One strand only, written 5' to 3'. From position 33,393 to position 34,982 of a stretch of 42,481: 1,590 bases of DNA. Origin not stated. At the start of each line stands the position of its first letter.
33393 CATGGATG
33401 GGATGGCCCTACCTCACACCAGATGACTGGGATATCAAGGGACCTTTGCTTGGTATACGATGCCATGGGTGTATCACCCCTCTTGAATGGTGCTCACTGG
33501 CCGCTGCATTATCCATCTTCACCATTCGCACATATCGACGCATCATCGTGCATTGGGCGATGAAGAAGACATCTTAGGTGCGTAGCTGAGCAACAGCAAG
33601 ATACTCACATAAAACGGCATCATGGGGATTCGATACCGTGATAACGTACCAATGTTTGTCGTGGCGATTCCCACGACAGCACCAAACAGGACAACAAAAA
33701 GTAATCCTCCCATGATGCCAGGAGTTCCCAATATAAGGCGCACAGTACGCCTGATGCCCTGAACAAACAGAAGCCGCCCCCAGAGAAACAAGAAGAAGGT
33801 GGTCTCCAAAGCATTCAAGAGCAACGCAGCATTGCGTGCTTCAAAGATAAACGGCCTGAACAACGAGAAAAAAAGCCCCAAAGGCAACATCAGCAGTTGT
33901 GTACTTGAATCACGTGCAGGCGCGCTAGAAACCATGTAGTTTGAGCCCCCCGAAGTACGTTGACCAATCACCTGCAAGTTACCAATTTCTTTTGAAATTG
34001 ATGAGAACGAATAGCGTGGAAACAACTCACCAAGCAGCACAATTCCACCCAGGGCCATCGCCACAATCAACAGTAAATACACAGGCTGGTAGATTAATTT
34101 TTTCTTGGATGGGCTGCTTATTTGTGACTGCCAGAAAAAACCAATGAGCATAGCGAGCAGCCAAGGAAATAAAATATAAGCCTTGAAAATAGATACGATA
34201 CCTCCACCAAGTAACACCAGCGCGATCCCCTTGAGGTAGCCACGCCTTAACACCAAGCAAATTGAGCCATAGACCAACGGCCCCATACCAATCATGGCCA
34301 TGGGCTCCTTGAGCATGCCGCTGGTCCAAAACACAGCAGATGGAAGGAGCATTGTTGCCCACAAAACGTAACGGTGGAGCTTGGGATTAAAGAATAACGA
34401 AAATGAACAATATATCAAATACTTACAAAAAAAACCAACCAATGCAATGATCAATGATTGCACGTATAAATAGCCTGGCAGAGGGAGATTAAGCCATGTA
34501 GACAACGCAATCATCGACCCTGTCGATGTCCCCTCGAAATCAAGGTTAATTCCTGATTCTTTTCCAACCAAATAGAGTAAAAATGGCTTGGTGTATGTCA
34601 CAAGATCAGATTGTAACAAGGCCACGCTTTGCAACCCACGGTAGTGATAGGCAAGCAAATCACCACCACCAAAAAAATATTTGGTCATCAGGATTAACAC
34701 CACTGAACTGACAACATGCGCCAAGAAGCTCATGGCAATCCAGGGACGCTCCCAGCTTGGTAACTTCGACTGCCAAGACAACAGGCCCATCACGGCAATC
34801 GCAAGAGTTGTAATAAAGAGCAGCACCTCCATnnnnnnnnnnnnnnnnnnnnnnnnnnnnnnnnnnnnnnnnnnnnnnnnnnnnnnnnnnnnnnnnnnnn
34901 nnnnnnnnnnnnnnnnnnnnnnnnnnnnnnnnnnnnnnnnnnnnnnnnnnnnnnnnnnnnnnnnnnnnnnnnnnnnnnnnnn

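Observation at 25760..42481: Mosaic glycan locus combining a bacillosamine-type pathway with rhamnose and a Wzy_C/ligase-like protein: possible general protein O-glycosylation system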

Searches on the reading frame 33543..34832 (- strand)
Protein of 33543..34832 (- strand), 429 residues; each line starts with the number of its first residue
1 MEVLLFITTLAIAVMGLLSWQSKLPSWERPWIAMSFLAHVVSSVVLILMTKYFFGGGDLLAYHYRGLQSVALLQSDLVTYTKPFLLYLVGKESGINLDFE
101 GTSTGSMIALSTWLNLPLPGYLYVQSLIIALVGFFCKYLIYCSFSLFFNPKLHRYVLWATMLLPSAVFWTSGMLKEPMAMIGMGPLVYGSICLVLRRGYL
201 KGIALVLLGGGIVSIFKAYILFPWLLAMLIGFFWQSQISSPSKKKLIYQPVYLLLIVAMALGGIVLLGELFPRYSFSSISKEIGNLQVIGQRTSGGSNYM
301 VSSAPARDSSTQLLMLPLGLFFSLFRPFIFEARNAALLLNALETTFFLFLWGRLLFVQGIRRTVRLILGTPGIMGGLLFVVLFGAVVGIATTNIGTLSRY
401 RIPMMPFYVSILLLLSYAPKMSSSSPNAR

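Call 4: search_protein_families(library=pfam, proteins=[window:33543-34832:-])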
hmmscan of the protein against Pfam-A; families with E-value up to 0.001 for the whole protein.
window:33543-34832:- (429 aa): 0 families

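Call 6: search_protein_families(library=ncbifam, proteins=[window:33543-34832:-], max_evalue=0.01)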
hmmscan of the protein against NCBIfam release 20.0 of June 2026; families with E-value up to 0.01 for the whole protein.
window:33543-34832:- (429 aa): 0 families

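Call 7: search_protein_families(library=pfam, proteins=[window:33543-34832:-], max_evalue=10)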
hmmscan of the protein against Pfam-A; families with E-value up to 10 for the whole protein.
window:33543-34832:- (429 aa): 0 families

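Call 14: find_encoding_contigs(protein=window:33543-34832:-, flank=10000, max_places=6)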
Protein window:33543-34832:- (429 aa): 7 contigs read that carry it; 5 places shown.
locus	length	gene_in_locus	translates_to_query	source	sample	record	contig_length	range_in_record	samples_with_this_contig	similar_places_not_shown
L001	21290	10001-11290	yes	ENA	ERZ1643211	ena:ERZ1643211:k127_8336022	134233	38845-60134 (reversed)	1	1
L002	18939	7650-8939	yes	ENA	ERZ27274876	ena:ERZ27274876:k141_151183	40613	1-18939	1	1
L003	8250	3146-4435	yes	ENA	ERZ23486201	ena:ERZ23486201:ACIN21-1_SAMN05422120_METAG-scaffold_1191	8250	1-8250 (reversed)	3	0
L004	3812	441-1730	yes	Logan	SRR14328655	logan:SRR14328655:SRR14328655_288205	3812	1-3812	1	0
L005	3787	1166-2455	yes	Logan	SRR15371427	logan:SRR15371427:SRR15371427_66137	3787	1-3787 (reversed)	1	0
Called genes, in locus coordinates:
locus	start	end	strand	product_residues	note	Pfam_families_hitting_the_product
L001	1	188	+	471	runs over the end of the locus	PF03062:MBOAT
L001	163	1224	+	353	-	-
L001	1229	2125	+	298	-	PF01370:Epimerase, PF04321:RmlD_sub_bind, PF01073:3Beta_HSD (weak), PF16363:GDP_Man_Dehyd, PF02719:Polysacc_synt_2 (weak)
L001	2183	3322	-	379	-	PF00155:Aminotran_1_2 (weak), PF01041:DegT_DnrJ_EryC1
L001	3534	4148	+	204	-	PF02397:Bac_transf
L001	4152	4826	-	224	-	PF17836:PglD_N, PF25087:GMPPB_C (faint), PF25084:LbH_EIF2B (weak), PF00132:Hexapep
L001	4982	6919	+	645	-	PF13727:CoA_binding_3, PF01370:Epimerase, PF02719:Polysacc_synt_2, PF04321:RmlD_sub_bind, PF01073:3Beta_HSD, PF16363:GDP_Man_Dehyd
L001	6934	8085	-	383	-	PF13477:Glyco_trans_4_2, PF13439:Glyco_transf_4, PF13579:Glyco_trans_4_4, PF00534:Glycos_transf_1, PF13692:Glyco_trans_1_4, PF13524:Glyco_trans_1_2 (weak)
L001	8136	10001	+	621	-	PF00664:ABC_membrane, PF00005:ABC_tran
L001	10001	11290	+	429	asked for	-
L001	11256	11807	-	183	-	PF04307:YdjM (weak)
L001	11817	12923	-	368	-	PF13439:Glyco_transf_4, PF13579:Glyco_trans_4_4, PF20706:GT4-conflict, PF00534:Glycos_transf_1, PF13692:Glyco_trans_1_4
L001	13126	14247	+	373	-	PF13439:Glyco_transf_4, PF13579:Glyco_trans_4_4, PF20706:GT4-conflict, PF00534:Glycos_transf_1, PF13692:Glyco_trans_1_4, PF13524:Glyco_trans_1_2 (weak)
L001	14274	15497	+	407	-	PF13439:Glyco_transf_4 (weak), PF13579:Glyco_trans_4_4 (weak), PF00534:Glycos_transf_1, PF13692:Glyco_trans_1_4 (weak)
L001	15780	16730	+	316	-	-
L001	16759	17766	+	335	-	PF00106:adh_short (faint), PF01073:3Beta_HSD, PF01370:Epimerase, PF02719:Polysacc_synt_2, PF04321:RmlD_sub_bind, PF07993:NAD_binding_4, PF08659:KR (weak), PF16363:GDP_Man_Dehyd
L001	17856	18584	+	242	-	PF00483:NTP_transferase, PF12804:NTP_transf_3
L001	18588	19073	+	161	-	PF00908:dTDP_sugar_isom, PF05523:FdtA (weak), PF14667:Polysacc_synt_C (weak)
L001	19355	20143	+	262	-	PF04404:ERF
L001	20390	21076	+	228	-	PF00440:TetR_N, PF13305:TetR_C_33 (weak)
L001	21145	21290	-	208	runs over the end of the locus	-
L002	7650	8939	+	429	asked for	-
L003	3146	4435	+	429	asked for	-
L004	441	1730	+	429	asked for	-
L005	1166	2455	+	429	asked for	-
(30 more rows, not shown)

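Call 15: find_homologous_proteins(query=window:33543-34832:-, max_evalue=0.001)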
Query window:33543-34832:- (429 aa): 124 proteins with E <= 0.001 among 8000 candidates; the best 120 are listed.
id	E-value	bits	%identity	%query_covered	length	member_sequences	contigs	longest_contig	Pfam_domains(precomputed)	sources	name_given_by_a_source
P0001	3.3e-271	918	100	100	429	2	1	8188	-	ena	-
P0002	3.7e-168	578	67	95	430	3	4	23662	-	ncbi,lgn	-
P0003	2.9e-149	516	55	100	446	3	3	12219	-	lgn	-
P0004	2.9e-144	499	56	97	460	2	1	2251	-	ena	-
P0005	2.6e-143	496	56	100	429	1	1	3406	-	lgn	-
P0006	2.7e-141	490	53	99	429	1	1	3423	-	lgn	-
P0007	9.3e-134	465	52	99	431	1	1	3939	-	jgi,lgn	jgi:hypothetical protein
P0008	4.4e-127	443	52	93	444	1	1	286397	-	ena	-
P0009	4.5e-122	426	54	89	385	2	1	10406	-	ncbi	-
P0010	7.6e-120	419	51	96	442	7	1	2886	-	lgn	-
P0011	8.2e-120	419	51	95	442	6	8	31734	-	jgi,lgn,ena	jgi:hypothetical protein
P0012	8.7e-86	307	40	93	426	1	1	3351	-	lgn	-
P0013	8.3e-78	280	39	90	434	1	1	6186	-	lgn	-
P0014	1.3e-77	280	38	90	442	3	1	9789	-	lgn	-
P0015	8.3e-77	277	39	89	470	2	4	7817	-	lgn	-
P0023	7.9e-72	261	38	90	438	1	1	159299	-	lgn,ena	-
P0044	8.1e-63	231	37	92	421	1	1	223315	-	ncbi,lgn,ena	-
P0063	7.9e-58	215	32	94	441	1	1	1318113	-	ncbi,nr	ncbi:MAG: hypothetical protein H6719_02830 [Sandaracinaceae bacterium]|nr:hypothetical protein [Sand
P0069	9.4e-56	208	34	94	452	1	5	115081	-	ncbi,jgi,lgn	-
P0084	1.5e-52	197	35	90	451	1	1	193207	-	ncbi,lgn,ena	-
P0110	2.9e-39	153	30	98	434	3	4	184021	-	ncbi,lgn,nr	ncbi:MAG TPA: hypothetical protein VHC69_24575 [Polyangiaceae bacterium]|nr:hypothetical protein [Po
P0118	1.2e-22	99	28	88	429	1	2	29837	-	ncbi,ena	-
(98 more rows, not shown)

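Call 16: search_protein_families(library=ncbifam, proteins=[L001:1229-2125:+, L001:163-1224:+], max_evalue=0.001)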
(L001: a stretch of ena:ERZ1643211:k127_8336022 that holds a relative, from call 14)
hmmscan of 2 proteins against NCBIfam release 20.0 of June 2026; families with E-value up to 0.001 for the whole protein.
L001:1229-2125:+ (298 aa): 5 families
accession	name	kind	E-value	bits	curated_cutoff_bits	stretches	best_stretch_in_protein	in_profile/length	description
TIGR01214.1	rmlD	equivalog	3.1e-80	269.3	224.05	1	7-288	1-284/285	dTDP-4-dehydrorhamnose reductase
NF007440.0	PRK09987.1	equivalog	6.5e-42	143.8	308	1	8-287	3-291/299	dTDP-4-dehydrorhamnose reductase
TIGR01181.1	dTDP_gluc_dehyt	equivalog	4.4e-10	39.1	365.1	1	41-185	56-209/321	dTDP-glucose 4,6-dehydratase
TIGR01179.1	galE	equivalog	2.2e-08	33.3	262.3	1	41-145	53-158/332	UDP-glucose 4-epimerase GalE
NF007582.0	PRK10217.1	equivalog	0.0001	21.5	698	1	41-187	57-220/355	dTDP-glucose 4,6-dehydratase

L001:163-1224:+ (353 aa): 0 families

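Call 20: search_solved_structures(query=A1, max_evalue=10)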
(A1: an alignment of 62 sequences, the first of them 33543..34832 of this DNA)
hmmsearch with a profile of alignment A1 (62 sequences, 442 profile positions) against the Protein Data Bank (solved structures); distinct sequences matched with E-value up to 10: 4.
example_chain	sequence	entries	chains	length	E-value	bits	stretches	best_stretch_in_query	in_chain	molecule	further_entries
7cz6_C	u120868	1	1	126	0.048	15.4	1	123-174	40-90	Capsid protein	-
4fog_A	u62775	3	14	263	1.3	10.7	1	32-80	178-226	Thymidylate synthase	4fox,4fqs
3qj7_A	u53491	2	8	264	1.3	10.7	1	32-80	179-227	Thymidylate synthase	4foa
4h0r_A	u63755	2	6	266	1.3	10.7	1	32-79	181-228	Thymidylate synthase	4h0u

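Call 21: search_protein_families(library=pfam, alignment_id=A1, max_evalue=1)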
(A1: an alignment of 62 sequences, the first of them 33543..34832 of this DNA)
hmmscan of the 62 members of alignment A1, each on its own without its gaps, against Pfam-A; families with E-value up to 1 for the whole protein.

A. member 1, window:33543-34832:- (429 aa): 0 families

B. families by the number of members that match (of 62 scanned): 20 families
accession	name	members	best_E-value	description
PF14126.11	DUF4293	3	0.026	Domain of unknown function (DUF4293)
PF19484.4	DUF6020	3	0.59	Family of unknown function (DUF6020)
PF13231.12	PMT_2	2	2.9e-06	Dolichyl-phosphate-mannose-protein mannosyltransferase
PF12911.12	OppC_N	2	0.74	N-terminal TM domain of oligopeptide transport permease C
PF14351.11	DUF4401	1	0.00014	Domain of unknown function (DUF4401)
PF09913.15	DUF2142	1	0.002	Predicted membrane protein (DUF2142)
PF06664.17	WLS-like_TM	1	0.0032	Wntless-like, transmembrane domain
PF19529.4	DUF6057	1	0.0074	Family of unknown function (DUF6057)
PF15128.11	T_cell_tran_alt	1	0.058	T-cell leukemia translocation-altered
PF03241.18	HpaB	1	0.079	4-hydroxyphenylacetate 3-hydroxylase C terminal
PF07670.19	Gate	1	0.079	Nucleoside recognition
PF07465.18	PsaM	1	0.13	Photosystem I protein M (PsaM)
PF20228.3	DUF6587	1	0.22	Family of unknown function (DUF6587)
PF09882.14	DUF2109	1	0.22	Predicted membrane protein (DUF2109)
PF13209.11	DUF4017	1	0.22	Protein of unknown function (DUF4017)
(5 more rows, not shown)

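Call 23: find_encoding_contigs(protein=P0063, flank=10000, max_places=1)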
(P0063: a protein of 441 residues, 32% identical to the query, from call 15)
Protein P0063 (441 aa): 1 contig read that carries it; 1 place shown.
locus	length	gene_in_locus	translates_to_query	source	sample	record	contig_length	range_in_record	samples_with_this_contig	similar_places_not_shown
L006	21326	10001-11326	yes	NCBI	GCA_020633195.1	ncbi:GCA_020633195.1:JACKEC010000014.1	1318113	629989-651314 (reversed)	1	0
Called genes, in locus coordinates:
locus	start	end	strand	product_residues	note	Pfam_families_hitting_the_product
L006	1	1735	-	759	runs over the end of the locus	PF02706:Wzz, PF01656:CbiA, PF10609:ParA (weak), PF13614:AAA_31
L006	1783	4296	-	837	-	PF04932:Wzy_C, PF07719:TPR_2 (faint), PF14559:TPR_19 (weak)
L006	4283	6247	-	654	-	PF13727:CoA_binding_3, PF00106:adh_short (faint), PF01073:3Beta_HSD (weak), PF01370:Epimerase, PF02719:Polysacc_synt_2, PF04321:RmlD_sub_bind, PF16363:GDP_Man_Dehyd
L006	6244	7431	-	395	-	PF01041:DegT_DnrJ_EryC1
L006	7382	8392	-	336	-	PF00106:adh_short (weak), PF01073:3Beta_HSD, PF01370:Epimerase, PF02719:Polysacc_synt_2, PF04321:RmlD_sub_bind, PF13460:NAD_binding_10 (weak), PF16363:GDP_Man_Dehyd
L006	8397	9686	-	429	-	PF03446:NAD_binding_2 (faint), PF03721:UDPG_MGDP_dh_N, PF00984:UDPG_MGDP_dh, PF03720:UDPG_MGDP_dh_C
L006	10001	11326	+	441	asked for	-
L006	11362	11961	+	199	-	PF02397:Bac_transf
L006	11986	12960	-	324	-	PF13385:Laminin_G_3 (weak)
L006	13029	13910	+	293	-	PF00483:NTP_transferase, PF12804:NTP_transf_3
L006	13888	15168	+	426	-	PF13450:NAD_binding_8 (weak), PF01593:Amino_oxidase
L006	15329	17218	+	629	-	PF17517:IgGFc_binding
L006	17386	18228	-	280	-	PF14907:NTP_transf_5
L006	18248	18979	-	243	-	PF00481:PP2C (weak), PF13672:PP2C_2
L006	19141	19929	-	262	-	PF00535:Glycos_transf_2, PF10111:Glyco_tranf_2_2 (faint), PF13641:Glyco_tranf_2_3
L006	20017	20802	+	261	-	PF03167:UDG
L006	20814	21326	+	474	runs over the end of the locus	PF02012:BNR (faint)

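Call 24: find_encoding_contigs(protein=P0110, flank=10000, max_places=1)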
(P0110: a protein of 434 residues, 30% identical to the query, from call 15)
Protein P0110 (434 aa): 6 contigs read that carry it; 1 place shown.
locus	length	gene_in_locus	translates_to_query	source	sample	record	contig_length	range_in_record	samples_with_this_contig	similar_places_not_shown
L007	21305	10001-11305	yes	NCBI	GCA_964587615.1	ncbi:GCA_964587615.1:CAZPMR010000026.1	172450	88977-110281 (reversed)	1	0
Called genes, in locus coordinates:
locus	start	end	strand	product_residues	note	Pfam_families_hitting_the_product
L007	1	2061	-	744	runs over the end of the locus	-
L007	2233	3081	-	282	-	PF07475:Hpr_kinase_C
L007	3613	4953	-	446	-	PF14907:NTP_transf_5, PF13471:Transglut_core3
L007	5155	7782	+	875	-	PF04932:Wzy_C (weak)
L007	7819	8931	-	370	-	PF13692:Glyco_trans_1_4, PF13524:Glyco_trans_1_2, PF00534:Glycos_transf_1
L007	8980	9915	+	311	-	PF00535:Glycos_transf_2, PF10111:Glyco_tranf_2_2 (weak), PF13641:Glyco_tranf_2_3 (weak)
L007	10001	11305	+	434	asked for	-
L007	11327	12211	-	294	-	PF05050:Methyltransf_21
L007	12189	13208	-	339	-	-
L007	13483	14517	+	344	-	PF01073:3Beta_HSD, PF01370:Epimerase, PF04321:RmlD_sub_bind (weak), PF13460:NAD_binding_10, PF16363:GDP_Man_Dehyd, PF02719:Polysacc_synt_2 (weak)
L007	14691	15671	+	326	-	PF13692:Glyco_trans_1_4, PF13524:Glyco_trans_1_2, PF00534:Glycos_transf_1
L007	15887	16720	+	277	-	PF01061:ABC2_membrane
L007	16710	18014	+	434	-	PF00005:ABC_tran, PF13304:AAA_21 (faint)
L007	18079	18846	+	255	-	PF13578:Methyltransf_24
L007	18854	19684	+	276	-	PF00535:Glycos_transf_2, PF13641:Glyco_tranf_2_3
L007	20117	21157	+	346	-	PF01522:Polysacc_deac_1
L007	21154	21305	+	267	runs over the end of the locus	PF00551:Formyl_trans_N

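Call 25: predict_structure(alignment_id=A1)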
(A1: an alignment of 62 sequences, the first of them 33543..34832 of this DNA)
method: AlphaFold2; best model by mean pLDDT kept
length: 429 residues; sequences in the alignment: 62
mean_pLDDT: 92.2   pTM: 0.92
mean pLDDT of the five models: 92.2, 91.3, 90.5, 90.4, 90.4
residues with pLDDT >= 90: 345; 70-90: 57; 50-70: 21; < 50: 6
segments of 3 or more residues with pLDDT < 50: 423-425, 427-429
pLDDT, mean of each block of 10 residues (from residue 1): 97 98 98 98 97 94 98 97 97 96 97 97 98 98 96 97 97 97 98 96 98 97 96 91 70 90 92 89 89 71 74 92 93 90 96 94 94 97 95 80 97 86 47
secondary structure, 60 per line:
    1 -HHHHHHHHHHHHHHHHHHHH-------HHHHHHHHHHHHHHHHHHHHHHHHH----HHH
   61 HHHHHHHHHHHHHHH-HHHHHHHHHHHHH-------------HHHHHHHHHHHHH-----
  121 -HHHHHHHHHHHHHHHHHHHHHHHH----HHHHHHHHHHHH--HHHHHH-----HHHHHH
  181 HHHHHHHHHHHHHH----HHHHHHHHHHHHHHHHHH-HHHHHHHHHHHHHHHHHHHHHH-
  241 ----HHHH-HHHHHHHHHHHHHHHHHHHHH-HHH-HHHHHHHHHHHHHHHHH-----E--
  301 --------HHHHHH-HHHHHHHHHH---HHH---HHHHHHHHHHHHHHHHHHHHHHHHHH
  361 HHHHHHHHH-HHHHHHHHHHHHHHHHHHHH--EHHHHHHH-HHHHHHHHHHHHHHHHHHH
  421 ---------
elements in order: H2-21 H29-53 H58-75 H77-89 H103-115 H122-145 H150-161 H164-169 H175-194 H199-216 H218-239 H245-248 H250-270 H276-292 H309-314 H316-325 H335-369 H371-390 H394-400 H402-420

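Call 27: find_encoding_contigs(protein=P0044, flank=10000, max_places=1)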
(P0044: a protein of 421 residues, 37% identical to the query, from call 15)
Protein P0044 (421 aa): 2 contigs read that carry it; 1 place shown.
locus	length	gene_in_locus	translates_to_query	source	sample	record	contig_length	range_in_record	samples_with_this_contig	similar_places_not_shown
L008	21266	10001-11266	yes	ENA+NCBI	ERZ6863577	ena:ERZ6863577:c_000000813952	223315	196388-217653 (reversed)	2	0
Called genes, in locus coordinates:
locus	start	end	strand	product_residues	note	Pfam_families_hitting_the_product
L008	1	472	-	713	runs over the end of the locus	PF01839:FG-GAP (faint), PF13517:FG-GAP_3 (weak), PF03372:Exo_endo_phos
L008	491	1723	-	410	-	PF00962:A_deaminase, PF19326:AMP_deaminase (faint)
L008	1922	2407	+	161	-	PF04347:FliO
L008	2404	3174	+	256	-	PF00813:FliP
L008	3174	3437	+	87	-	PF01313:Bac_export_3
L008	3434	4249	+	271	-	PF01311:Bac_export_1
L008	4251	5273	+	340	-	PF01312:Bac_export_2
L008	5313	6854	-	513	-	PF00221:Lyase_aromatic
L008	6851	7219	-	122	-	PF04241:DUF423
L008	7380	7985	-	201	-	-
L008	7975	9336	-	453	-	PF01546:Peptidase_M20, PF07687:M20_dimer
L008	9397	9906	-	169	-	-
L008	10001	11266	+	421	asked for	-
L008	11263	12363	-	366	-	PF02463:SMC_N, PF13175:AAA_15 (weak), PF13476:AAA_23 (weak)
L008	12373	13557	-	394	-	PF00712:DNA_pol3_beta, PF02767:DNA_pol3_beta_2, PF02768:DNA_pol3_beta_3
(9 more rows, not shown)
